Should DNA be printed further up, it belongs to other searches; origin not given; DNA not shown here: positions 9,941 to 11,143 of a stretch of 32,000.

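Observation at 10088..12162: Second SepCysS copy translationally coupled to a DUF169 protein rather than to tRNA-Cys pathway partners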

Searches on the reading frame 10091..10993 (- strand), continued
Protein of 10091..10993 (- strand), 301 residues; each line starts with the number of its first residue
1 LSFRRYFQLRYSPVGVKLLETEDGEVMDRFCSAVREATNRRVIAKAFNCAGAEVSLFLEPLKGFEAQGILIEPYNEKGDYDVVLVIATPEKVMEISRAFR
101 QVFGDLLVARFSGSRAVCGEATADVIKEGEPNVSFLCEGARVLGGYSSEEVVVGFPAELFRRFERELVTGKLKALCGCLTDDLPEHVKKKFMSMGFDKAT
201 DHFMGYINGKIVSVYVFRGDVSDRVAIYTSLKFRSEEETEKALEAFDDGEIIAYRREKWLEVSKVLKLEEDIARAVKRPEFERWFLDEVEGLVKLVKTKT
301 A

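Call 50: search_protein_representatives(alignment_id=A1)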
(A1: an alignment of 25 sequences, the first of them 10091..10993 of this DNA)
Query: 25 sequences, 312 profile positions. Proteins with E-value up to 0.001 (for the whole library): 623; up to 1e-10: 261; up to 1e-30: 33. The best 150 are listed.
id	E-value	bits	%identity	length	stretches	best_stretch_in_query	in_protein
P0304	6.1e-121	419.9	-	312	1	2-309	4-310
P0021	2.6e-115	401.4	-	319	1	2-309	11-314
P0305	6.8e-100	350.7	-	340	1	2-308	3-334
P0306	5.8e-97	341.1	-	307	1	2-304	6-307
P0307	4.9e-91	321.6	-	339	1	2-309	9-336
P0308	1.1e-81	290.9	-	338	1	2-311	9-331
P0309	4.3e-78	279.1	-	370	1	2-309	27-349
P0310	9.0e-78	278.1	-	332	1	2-308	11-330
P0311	1.2e-73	264.5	-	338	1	2-305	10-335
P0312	1.9e-71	257.3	-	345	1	2-306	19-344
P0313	1.4e-67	244.6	-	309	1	5-305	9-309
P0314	4.9e-67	242.8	-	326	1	2-282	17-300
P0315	3.3e-63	230.2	-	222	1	2-203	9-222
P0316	6.1e-60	219.5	-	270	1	2-236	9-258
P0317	4.4e-59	216.7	-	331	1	2-304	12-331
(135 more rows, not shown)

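Call 71: search_protein_families(library=pfam, alignment_id=A3, max_evalue=0.00001)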
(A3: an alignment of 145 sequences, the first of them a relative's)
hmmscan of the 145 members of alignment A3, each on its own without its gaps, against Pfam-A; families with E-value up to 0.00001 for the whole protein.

A. member 1, L001:5072-5404:- (111 aa): 0 families

B. families by the number of members that match (of 145 scanned): 124 families (the first 25 are shown)
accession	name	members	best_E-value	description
PF01206.22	TusA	17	2.5e-27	Sulfurtransferase TusA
PF06508.19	QueC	12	1.2e-10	Queuosine biosynthesis protein QueC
PF02568.20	ThiI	10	3.9e-84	Thiamine biosynthesis protein (ThiI)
PF00899.27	ThiF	8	8.8e-88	ThiF family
PF22025.1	ThiI_fer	8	5.7e-19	ThiI ferredoxin-like domain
PF02926.22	THUMP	8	7.1e-19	THUMP domain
PF01925.25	TauE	6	2.5e-46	Sulfite exporter TauE/SafE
PF00266.25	Aminotran_5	5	1.7e-78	Aminotransferase class-V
PF01077.27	NIR_SIR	5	2.8e-47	Nitrite and sulphite reductase 4Fe-4S domain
PF03460.22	NIR_SIR_ferr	5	2e-37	Nitrite/Sulfite reductase ferredoxin-like half domain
PF19583.5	ODP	3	7.7e-32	ODP family beta lactamase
PF00753.33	Lactamase_B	3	1.9e-27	Metallo-beta-lactamase superfamily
PF04055.27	Radical_SAM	3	3.2e-21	Radical SAM superfamily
PF00368.23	HMG-CoA_red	2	1.7e-116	Hydroxymethylglutaryl-coenzyme A reductase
PF01629.22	DUF22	2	4.1e-108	Domain of unknown function DUF22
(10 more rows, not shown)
